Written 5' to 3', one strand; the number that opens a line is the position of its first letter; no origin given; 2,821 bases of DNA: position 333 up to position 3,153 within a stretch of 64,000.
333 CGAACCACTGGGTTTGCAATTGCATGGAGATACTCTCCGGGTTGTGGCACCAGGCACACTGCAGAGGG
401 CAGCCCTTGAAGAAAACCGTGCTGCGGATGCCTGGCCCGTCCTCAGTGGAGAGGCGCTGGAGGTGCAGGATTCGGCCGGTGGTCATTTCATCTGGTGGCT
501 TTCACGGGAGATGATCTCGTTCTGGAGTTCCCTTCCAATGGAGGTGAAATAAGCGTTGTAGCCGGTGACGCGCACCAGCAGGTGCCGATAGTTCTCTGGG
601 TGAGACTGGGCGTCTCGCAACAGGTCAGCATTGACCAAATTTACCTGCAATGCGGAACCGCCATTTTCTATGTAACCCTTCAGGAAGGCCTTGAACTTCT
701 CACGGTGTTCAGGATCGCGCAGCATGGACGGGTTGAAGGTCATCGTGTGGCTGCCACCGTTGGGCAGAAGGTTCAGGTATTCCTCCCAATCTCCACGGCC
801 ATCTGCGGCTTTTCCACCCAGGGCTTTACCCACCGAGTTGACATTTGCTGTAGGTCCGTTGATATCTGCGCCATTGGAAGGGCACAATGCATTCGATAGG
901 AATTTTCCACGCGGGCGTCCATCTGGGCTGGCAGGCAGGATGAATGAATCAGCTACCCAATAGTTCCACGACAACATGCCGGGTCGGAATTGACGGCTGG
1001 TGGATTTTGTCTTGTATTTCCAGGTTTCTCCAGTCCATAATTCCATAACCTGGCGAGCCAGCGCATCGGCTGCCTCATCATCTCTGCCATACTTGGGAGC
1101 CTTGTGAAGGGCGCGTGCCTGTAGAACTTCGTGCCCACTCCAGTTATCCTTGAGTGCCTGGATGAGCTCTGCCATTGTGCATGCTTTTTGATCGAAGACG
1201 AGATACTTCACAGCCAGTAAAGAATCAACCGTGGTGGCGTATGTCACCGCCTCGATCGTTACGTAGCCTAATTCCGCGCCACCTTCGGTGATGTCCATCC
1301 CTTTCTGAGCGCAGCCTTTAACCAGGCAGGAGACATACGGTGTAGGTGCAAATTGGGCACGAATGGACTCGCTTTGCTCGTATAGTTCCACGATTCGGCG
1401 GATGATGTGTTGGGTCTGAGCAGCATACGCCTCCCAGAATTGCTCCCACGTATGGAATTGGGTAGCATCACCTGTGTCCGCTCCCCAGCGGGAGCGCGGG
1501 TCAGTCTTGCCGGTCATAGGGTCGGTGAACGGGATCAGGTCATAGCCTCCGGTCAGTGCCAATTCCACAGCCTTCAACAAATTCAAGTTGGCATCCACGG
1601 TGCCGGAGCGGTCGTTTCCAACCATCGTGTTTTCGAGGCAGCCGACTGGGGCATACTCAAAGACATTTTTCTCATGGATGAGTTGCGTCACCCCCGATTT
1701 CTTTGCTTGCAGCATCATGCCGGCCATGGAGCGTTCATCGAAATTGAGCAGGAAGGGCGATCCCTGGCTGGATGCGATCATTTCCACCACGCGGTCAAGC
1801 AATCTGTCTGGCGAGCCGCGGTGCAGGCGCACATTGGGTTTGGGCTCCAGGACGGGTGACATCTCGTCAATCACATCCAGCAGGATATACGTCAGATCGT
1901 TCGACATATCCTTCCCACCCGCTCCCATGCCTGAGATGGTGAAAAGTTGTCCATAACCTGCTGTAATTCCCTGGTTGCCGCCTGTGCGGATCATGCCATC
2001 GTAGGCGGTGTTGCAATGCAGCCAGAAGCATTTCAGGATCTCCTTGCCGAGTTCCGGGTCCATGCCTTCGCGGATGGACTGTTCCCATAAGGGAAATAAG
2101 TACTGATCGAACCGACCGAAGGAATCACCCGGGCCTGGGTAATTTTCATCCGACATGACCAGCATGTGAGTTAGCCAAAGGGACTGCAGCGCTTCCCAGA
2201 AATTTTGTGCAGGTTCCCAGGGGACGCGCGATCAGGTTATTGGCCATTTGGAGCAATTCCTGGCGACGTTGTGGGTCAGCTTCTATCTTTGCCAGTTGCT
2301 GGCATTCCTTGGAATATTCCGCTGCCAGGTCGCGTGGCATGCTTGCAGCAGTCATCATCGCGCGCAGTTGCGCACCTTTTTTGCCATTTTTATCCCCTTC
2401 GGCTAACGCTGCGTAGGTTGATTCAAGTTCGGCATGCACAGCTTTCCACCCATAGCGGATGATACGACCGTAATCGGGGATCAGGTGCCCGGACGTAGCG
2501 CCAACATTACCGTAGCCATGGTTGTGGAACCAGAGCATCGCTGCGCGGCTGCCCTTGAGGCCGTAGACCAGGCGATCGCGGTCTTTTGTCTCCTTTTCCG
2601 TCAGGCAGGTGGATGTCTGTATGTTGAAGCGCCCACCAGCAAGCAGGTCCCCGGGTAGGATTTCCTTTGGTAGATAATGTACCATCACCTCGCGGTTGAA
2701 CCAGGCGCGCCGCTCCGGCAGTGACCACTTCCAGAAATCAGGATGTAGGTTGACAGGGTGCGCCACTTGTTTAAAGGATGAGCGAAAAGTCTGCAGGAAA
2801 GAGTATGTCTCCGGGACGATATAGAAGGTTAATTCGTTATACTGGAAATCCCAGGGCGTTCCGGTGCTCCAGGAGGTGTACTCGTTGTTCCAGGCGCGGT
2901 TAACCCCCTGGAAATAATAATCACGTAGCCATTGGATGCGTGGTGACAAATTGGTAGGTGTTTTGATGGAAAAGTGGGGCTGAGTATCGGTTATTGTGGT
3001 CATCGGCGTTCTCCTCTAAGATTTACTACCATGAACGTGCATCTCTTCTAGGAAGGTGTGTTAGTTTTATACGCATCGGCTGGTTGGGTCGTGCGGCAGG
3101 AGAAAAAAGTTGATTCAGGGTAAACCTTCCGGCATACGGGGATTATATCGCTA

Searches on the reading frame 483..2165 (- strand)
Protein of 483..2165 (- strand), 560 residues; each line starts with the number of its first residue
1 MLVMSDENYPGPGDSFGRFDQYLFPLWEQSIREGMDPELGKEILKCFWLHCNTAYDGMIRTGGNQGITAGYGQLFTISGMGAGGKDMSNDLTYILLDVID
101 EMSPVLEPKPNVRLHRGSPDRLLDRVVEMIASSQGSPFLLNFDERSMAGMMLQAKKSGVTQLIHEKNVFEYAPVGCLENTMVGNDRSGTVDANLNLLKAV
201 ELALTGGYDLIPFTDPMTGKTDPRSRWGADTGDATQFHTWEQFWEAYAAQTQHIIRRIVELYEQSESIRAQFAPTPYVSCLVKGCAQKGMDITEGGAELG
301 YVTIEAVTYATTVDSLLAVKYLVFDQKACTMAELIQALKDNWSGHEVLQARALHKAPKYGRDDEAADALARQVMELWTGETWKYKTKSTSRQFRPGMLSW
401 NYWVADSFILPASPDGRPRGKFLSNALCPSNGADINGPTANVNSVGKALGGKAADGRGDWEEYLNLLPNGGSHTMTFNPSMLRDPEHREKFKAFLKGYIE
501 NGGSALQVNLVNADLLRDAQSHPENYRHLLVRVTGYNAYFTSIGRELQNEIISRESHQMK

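Call 25: search_protein_families(library=pfam, proteins=[window:483-2165:-], max_evalue=0.00001)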
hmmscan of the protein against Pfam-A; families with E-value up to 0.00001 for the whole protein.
window:483-2165:- (560 aa): 2 families
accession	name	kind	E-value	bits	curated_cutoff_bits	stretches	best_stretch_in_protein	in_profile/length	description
PF02901.20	PFL-like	-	6.5e-85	286.5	24.3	1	14-401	277-641/647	Pyruvate formate lyase-like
PF01228.26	Gly_radical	-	2.3e-21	76.7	22.2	1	469-541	33-106/106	Glycine radical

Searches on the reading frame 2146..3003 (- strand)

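Call 25: search_protein_families(library=pfam, proteins=[window:2146-3003:-], max_evalue=0.00001)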
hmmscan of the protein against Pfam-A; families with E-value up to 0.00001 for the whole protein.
window:2146-3003:- (285 aa): 1 family
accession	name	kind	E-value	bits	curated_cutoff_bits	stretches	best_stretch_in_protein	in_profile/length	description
PF02901.20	PFL-like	-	1.5e-14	54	24.3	1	170-257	156-243/647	Pyruvate formate lyase-like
